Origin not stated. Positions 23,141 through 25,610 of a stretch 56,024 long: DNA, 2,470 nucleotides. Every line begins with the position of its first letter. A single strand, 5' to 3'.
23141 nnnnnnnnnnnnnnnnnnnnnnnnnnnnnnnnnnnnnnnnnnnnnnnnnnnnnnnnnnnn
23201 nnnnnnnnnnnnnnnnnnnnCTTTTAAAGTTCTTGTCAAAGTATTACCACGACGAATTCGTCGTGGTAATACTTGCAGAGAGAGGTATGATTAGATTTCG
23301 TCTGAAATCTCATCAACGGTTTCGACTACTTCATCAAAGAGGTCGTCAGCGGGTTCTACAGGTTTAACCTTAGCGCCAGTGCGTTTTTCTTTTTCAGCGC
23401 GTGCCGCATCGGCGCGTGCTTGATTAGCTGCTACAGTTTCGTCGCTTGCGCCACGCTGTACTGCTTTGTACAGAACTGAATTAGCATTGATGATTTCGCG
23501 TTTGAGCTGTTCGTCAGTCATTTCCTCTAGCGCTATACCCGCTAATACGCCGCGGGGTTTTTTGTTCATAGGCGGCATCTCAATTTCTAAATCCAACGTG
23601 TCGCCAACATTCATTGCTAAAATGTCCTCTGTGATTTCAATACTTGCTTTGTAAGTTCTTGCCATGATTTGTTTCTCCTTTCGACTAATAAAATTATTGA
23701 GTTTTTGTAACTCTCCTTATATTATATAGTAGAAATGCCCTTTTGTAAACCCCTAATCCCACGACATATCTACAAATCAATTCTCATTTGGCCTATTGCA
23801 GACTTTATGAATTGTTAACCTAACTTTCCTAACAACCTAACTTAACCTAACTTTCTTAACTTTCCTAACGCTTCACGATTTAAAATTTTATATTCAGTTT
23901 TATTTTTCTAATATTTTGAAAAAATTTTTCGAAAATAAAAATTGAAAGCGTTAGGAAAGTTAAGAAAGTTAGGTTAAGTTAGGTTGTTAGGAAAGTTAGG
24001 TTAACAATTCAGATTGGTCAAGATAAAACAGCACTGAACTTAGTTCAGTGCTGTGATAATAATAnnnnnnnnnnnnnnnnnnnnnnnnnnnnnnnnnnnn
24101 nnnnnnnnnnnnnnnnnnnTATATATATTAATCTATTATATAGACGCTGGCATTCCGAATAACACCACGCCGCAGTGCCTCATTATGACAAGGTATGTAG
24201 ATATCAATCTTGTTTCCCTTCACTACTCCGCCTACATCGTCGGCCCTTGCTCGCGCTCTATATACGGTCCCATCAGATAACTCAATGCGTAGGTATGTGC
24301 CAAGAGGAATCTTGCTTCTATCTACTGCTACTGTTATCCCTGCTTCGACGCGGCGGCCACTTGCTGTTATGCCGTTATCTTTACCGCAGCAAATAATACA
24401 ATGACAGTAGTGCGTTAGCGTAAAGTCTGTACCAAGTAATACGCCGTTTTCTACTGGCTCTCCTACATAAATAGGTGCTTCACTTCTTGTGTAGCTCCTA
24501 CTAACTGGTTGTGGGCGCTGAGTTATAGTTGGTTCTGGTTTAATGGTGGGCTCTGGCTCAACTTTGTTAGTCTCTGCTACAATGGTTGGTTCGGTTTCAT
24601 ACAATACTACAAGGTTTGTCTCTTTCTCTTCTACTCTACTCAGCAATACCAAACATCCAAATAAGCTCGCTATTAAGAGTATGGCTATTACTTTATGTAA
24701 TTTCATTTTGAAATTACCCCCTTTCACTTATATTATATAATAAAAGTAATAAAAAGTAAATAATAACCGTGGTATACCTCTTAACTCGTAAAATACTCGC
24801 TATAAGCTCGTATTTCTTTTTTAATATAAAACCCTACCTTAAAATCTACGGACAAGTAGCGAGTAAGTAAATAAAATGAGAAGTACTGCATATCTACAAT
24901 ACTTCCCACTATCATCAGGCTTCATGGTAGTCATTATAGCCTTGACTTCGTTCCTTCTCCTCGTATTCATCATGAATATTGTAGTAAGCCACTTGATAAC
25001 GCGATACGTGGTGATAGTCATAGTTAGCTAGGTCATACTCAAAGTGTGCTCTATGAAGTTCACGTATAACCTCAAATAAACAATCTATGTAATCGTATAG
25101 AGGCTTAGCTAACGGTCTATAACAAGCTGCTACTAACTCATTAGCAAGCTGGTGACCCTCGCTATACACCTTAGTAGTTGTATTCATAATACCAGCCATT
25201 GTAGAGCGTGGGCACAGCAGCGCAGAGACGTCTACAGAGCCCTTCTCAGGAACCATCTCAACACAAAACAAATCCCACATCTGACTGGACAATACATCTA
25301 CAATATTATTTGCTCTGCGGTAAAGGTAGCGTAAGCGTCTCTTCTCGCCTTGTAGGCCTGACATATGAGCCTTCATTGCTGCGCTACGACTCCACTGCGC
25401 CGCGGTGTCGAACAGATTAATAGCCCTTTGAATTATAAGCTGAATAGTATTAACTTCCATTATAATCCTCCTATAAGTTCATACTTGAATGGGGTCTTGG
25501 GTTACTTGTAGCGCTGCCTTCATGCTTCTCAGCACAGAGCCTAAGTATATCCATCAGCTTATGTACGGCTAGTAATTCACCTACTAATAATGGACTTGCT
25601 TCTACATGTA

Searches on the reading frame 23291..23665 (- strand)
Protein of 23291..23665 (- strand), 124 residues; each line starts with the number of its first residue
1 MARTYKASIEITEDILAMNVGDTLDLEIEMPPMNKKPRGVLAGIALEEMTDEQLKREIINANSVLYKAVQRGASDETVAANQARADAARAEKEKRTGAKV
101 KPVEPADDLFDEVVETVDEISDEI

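Call 8: search_protein_families(library=pfam, proteins=[window:23291-23665:-], max_evalue=0.01)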
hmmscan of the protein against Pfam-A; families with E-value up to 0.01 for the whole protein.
window:23291-23665:- (124 aa): 0 families

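Call 28: search_protein_families(library=phrogs, proteins=[window:23291-23665:-], max_evalue=0.01)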
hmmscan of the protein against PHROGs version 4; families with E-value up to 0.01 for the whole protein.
window:23291-23665:- (124 aa): 0 families

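Call 59: search_solved_structures(query=window:23291-23665:-, max_evalue=10)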
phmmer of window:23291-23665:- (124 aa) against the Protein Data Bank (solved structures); distinct sequences matched with E-value up to 10: 1.
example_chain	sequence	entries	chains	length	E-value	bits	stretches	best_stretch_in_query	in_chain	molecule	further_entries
7lgc_A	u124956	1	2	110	0.41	14.8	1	48-90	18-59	Modulator of apoptosis 1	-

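Call 68: find_homologous_proteins(query=window:23291-23665:-, max_evalue=0.001)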
Query window:23291-23665:- (124 aa): 545 proteins with E <= 0.001 among 595 candidates; the best 120 are listed.
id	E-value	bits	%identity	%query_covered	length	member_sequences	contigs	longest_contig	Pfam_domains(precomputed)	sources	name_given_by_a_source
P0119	1.9e-69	249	100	100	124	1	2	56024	-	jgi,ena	-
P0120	2.1e-38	149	68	97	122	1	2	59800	-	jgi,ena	-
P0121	5.5e-35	138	70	78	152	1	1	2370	-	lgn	-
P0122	5.3e-32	129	65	77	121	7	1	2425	-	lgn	-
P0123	7.5e-32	128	62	90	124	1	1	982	-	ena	-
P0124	1.4e-31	127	79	56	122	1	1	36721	-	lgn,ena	-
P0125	6.3e-31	125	57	100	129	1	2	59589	-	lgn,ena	-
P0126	8.1e-31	125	68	78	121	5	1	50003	-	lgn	-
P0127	1.2e-30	124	65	80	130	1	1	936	-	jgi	jgi:hypothetical protein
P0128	1.3e-30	124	67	78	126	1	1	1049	-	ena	-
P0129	1.4e-30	124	57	99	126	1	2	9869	-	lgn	-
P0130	1.4e-30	124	58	99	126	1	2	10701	-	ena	-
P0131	1.6e-30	124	64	85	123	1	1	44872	-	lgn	-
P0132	1.8e-30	124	67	78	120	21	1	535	-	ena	-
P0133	2.0e-30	124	61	91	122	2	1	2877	-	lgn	-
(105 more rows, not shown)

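Call 74: predict_structure(alignment_id=A4)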
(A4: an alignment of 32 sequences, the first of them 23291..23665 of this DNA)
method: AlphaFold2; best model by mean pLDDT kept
length: 124 residues; sequences in the alignment: 32
mean_pLDDT: 68.3   pTM: 0.42
mean pLDDT of the five models: 68.3, 67.5, 66.8, 65.5, 61.8
residues with pLDDT >= 90: 0; 70-90: 70; 50-70: 27; < 50: 27
segments of 3 or more residues with pLDDT < 50: 100-119, 121-124
pLDDT, mean of each block of 10 residues (from residue 1): 60 75 71 59 69 84 86 85 82 68 41 48 45
secondary structure, 60 per line:
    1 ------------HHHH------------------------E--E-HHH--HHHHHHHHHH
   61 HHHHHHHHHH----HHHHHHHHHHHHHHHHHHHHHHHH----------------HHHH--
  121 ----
elements in order: H13-16 H51-70 H75-98 H115-118

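Call 75: find_encoding_contigs(protein=window:23291-23665:-, flank=3000, max_places=6)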
Protein window:23291-23665:- (124 aa): 2 contigs read that carry it; 1 place shown.
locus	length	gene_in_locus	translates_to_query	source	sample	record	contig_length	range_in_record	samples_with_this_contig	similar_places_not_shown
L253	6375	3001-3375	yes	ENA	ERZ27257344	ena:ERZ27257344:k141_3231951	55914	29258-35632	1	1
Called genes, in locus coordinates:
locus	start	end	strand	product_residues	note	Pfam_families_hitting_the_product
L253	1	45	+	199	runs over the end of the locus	-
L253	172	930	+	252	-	-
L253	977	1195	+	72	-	-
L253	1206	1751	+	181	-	-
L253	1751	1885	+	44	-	-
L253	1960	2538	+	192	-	PF06725:3D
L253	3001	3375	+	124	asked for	-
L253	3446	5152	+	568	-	PF00176:SNF2-rel_dom, PF00271:Helicase_C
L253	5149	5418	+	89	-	-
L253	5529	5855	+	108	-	-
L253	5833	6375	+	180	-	-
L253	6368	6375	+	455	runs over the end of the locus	PF01068:DNA_ligase_A_M, PF14743:DNA_ligase_OB_2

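Call 94: search_protein_families(library=ncbifam, proteins=[window:23291-23665:-], max_evalue=0.01)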
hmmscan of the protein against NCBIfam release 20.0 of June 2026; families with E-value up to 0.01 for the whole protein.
window:23291-23665:- (124 aa): 0 families

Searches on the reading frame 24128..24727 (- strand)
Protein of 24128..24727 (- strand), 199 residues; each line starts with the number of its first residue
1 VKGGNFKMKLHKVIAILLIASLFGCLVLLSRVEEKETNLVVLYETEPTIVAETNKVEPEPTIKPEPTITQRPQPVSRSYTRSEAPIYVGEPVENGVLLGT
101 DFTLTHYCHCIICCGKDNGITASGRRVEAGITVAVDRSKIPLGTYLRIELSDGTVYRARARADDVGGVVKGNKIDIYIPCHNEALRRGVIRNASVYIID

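Call 8: search_protein_families(library=pfam, proteins=[window:24128-24727:-], max_evalue=0.01)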
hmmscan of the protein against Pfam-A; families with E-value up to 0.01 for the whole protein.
window:24128-24727:- (199 aa): 1 family
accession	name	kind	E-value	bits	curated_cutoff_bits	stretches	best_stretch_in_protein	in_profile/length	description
PF06725.17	3D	-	7.9e-13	48.9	23.8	1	132-198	2-71/72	3D domain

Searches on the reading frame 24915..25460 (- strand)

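Call 8: search_protein_families(library=pfam, proteins=[window:24915-25460:-], max_evalue=0.01)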
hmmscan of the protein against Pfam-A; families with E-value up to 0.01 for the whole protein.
window:24915-25460:- (181 aa): 0 families

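Call 28: search_protein_families(library=phrogs, proteins=[window:24915-25460:-], max_evalue=0.01)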
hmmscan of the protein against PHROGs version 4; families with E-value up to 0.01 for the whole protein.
window:24915-25460:- (181 aa): 1 family
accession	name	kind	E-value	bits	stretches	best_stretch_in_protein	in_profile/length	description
phrog_17879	-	unknown function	0.0076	17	1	9-169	14-174/175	-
